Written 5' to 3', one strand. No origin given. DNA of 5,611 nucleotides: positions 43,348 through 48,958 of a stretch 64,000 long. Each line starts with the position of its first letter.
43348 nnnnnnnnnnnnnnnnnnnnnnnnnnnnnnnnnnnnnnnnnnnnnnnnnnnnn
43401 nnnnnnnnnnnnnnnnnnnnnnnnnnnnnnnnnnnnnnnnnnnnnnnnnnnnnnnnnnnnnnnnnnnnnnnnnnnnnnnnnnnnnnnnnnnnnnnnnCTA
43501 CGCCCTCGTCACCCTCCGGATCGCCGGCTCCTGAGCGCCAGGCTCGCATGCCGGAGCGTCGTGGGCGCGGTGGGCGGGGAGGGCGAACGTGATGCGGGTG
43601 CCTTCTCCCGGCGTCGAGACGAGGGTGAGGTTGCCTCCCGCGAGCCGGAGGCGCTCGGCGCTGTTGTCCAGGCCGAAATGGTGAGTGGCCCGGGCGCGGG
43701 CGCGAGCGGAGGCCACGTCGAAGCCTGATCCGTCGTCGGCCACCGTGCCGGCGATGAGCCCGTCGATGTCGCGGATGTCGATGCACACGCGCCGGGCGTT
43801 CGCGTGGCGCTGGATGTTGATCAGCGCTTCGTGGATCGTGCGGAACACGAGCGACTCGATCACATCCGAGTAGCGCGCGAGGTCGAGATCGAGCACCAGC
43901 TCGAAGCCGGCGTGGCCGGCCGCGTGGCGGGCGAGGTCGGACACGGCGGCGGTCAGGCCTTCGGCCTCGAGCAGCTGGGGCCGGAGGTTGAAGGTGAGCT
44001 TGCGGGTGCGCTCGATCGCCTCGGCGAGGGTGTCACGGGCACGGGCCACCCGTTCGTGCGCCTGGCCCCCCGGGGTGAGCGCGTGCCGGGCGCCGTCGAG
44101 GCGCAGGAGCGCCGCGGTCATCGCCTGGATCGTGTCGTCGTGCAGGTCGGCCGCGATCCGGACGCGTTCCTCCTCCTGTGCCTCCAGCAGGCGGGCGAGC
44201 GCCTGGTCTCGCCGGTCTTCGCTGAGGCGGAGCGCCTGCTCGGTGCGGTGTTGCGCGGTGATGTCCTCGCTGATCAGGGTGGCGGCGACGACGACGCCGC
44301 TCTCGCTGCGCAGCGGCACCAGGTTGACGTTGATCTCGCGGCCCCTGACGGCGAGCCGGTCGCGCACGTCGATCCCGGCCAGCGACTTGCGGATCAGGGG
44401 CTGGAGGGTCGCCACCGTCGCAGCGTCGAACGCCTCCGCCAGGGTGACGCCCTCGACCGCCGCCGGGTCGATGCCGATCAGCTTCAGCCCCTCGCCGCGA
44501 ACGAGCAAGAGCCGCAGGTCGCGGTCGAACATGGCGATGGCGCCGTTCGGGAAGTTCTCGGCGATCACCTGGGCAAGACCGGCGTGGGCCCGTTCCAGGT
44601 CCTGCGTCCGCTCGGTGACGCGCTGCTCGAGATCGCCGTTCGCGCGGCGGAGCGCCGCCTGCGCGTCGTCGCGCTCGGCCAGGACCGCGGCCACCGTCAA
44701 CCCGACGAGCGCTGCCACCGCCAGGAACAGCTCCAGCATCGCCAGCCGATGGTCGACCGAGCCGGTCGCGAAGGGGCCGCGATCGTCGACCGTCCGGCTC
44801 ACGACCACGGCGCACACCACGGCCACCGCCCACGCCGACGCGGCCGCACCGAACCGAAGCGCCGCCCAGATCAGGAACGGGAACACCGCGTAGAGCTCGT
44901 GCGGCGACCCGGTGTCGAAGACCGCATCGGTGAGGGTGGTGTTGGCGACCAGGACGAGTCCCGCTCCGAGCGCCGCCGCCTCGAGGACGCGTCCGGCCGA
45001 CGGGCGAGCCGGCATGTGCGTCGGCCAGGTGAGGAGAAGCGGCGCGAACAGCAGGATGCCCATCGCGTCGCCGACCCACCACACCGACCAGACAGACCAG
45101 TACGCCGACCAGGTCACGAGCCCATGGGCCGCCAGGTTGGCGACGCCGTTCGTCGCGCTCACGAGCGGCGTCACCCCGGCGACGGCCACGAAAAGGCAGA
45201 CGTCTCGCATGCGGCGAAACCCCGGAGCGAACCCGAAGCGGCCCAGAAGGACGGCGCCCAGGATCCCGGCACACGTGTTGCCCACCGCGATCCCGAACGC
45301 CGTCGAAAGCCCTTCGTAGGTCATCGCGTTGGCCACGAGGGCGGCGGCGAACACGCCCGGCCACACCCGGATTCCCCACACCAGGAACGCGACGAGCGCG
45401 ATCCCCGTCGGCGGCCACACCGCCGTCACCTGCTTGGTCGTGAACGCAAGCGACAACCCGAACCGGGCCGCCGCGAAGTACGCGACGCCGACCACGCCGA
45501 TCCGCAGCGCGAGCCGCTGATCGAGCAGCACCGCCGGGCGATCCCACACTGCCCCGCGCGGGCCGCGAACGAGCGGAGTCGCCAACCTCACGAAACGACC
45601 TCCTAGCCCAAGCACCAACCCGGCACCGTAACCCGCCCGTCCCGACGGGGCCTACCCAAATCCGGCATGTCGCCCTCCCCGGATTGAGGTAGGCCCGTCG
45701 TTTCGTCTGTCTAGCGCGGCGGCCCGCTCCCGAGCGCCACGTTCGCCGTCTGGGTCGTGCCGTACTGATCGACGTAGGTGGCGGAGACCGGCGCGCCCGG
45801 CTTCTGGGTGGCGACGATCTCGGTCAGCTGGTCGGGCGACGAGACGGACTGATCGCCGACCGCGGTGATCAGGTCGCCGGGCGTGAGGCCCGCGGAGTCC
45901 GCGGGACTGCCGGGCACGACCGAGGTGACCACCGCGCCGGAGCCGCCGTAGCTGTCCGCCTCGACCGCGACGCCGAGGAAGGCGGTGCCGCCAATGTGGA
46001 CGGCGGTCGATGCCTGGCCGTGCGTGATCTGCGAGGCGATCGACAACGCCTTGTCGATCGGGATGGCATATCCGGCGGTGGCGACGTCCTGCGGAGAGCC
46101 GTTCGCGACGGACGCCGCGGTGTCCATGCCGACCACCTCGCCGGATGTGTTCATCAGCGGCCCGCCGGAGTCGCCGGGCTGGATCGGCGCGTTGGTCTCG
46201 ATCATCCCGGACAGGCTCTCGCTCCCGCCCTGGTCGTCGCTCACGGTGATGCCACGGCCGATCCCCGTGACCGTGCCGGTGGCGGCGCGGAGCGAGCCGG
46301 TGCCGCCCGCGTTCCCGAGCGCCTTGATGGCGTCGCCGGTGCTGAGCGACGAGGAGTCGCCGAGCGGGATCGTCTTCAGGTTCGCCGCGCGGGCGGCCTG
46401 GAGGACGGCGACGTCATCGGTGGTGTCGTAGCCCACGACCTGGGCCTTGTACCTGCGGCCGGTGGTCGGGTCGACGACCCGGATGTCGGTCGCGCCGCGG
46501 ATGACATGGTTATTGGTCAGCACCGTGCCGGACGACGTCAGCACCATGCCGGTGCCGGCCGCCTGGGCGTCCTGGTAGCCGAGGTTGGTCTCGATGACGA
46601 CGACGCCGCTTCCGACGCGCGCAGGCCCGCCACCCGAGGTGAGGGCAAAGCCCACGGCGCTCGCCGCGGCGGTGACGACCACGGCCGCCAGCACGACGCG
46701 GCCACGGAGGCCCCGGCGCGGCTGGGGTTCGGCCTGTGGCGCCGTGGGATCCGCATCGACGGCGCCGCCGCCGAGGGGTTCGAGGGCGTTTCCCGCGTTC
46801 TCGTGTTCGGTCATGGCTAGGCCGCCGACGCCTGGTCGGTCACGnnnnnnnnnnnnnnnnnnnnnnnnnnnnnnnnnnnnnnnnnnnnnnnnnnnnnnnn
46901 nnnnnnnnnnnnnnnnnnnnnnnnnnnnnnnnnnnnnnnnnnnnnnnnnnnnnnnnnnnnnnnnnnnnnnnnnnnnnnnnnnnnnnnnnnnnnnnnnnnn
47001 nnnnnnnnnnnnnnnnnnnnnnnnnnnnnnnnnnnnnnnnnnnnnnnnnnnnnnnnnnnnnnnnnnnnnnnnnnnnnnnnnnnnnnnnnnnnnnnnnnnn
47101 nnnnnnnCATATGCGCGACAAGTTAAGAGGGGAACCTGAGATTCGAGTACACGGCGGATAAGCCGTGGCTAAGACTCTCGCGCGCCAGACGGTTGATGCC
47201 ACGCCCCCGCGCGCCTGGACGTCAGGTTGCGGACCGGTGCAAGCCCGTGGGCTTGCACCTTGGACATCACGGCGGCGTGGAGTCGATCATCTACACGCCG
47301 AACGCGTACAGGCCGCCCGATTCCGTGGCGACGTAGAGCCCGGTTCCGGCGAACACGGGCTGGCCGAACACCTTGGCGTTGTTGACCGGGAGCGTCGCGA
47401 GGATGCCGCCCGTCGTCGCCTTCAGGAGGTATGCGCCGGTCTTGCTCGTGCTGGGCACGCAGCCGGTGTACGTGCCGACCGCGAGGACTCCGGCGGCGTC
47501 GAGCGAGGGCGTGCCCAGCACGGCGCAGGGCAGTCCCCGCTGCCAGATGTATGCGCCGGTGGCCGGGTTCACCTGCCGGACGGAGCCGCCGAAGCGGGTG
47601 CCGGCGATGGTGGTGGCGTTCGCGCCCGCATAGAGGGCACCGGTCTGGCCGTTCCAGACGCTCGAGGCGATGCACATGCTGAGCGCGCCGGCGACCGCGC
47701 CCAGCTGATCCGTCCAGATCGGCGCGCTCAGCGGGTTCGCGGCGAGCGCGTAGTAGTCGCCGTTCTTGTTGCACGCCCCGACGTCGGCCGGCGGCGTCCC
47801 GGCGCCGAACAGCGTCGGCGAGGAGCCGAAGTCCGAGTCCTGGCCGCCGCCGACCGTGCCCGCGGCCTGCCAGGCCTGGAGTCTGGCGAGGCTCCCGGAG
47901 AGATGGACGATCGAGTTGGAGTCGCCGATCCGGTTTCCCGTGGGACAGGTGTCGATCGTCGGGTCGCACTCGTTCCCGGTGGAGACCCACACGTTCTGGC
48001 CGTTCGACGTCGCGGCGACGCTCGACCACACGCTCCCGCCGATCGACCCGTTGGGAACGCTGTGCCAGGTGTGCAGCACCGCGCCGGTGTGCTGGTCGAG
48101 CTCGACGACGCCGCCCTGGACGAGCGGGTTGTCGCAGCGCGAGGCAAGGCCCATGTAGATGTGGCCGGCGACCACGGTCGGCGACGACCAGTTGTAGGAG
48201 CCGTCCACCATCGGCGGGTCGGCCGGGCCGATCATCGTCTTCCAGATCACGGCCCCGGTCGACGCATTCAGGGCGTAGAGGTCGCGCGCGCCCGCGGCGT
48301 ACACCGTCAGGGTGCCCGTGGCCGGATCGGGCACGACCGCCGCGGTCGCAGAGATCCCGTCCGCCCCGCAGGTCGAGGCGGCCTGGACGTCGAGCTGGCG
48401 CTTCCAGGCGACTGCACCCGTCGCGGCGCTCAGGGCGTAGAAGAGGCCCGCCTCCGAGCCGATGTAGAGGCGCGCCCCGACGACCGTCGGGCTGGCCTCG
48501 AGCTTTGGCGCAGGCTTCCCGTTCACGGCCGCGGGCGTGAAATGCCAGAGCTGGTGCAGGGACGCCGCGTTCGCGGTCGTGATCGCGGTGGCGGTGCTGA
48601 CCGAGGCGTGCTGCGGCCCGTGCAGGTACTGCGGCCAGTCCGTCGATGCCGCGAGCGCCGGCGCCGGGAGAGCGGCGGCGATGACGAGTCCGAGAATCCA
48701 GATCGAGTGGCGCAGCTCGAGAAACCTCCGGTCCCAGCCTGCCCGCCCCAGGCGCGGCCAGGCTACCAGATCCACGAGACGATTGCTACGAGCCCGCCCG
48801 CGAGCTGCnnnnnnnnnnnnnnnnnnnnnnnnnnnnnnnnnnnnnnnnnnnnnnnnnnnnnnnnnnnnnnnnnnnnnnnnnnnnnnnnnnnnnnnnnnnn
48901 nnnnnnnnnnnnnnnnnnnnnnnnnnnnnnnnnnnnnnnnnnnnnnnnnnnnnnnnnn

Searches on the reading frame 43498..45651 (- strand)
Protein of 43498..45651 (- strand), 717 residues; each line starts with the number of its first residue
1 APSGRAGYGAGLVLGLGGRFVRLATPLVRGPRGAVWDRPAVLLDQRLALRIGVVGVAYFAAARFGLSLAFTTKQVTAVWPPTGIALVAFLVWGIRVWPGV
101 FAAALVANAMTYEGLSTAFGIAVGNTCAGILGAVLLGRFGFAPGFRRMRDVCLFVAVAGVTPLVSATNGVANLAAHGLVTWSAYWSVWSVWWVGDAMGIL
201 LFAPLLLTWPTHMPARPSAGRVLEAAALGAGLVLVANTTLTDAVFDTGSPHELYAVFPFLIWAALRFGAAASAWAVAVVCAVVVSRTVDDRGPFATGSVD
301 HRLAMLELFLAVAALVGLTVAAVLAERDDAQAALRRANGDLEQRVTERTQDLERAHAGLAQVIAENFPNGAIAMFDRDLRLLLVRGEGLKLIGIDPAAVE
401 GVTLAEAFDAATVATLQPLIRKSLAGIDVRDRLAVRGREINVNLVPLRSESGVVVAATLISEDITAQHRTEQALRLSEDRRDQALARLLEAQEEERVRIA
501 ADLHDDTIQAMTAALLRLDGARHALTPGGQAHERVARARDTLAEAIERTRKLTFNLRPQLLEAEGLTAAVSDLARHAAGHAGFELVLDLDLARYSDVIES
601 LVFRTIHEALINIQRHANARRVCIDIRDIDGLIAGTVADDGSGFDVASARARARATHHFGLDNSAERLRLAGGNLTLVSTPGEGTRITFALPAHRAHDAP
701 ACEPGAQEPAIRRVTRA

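Call 47: search_protein_families(library=pfam, proteins=[window:43498-45651:-])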
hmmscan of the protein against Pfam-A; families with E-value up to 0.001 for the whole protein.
window:43498-45651:- (717 aa): 4 families
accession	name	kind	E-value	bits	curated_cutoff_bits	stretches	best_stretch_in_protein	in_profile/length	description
PF05231.19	MASE1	-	1.1e-39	136.8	29.8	1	54-327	5-298/299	MASE1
PF08448.16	PAS_4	-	2.1e-11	44.4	23.1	1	371-469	7-110/110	PAS fold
PF07730.19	HisKA_3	-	6.6e-11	43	24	1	495-560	1-67/68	Histidine kinase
PF02518.31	HATPase_c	-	6.1e-09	36.8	26.4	1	601-693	5-109/111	Histidine kinase-, DNA gyrase B-, and HSP90-like ATPase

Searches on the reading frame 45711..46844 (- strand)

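Call 47: search_protein_families(library=pfam, proteins=[window:45711-46844:-])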
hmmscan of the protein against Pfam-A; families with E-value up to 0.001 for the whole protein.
window:45711-46844:- (377 aa): 5 families
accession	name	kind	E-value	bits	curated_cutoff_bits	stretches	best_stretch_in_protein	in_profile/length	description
PF13365.12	Trypsin_2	-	1.1e-27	98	27.6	1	97-240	1-144/144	Trypsin-like peptidase domain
PF17820.7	PDZ_6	-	2.4e-13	50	27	1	305-353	1-48/54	PDZ domain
PF00089.32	Trypsin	-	3.2e-13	50.5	20.6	1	97-255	26-210/220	Trypsin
PF13180.12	PDZ_2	-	8.4e-12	45.7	27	1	289-370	2-79/80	PDZ domain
PF00595.29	PDZ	-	5.7e-09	36.7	23.2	1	286-349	8-72/81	PDZ domain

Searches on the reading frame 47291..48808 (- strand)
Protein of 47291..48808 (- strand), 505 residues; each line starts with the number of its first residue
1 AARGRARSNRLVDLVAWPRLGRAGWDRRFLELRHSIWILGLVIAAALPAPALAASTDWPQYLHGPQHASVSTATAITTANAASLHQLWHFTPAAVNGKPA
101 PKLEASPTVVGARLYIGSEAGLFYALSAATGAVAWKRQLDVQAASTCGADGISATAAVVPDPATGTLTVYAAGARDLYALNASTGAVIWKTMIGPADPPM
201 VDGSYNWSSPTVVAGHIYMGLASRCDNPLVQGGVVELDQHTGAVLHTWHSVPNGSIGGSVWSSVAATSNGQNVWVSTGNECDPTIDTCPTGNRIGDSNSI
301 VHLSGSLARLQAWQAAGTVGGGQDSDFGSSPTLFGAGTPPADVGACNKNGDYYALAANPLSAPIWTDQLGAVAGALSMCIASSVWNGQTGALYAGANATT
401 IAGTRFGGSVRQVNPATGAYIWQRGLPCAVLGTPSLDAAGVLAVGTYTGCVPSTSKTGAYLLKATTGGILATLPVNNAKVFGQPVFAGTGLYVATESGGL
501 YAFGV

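Call 47: search_protein_families(library=pfam, proteins=[window:47291-48808:-])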
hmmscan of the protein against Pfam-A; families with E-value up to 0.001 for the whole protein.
window:47291-48808:- (505 aa): 3 families
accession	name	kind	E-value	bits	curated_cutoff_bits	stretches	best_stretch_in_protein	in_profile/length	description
PF13360.13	PQQ_2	-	1.1e-18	68.1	27.6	2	81-246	10-142/233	Outer membrane protein assembly factor BamB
PF01011.28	PQQ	-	2.7e-18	66.4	26.7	1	58-276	1-233/595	Glucose/ethanol/alcohol dehydrogenase, beta-propeller domain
PF13570.13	Beta-prop_ACSF4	-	4.6e-16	59.6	133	2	103-194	51-132/329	Beta-alanine-activating enzyme, beta-propeller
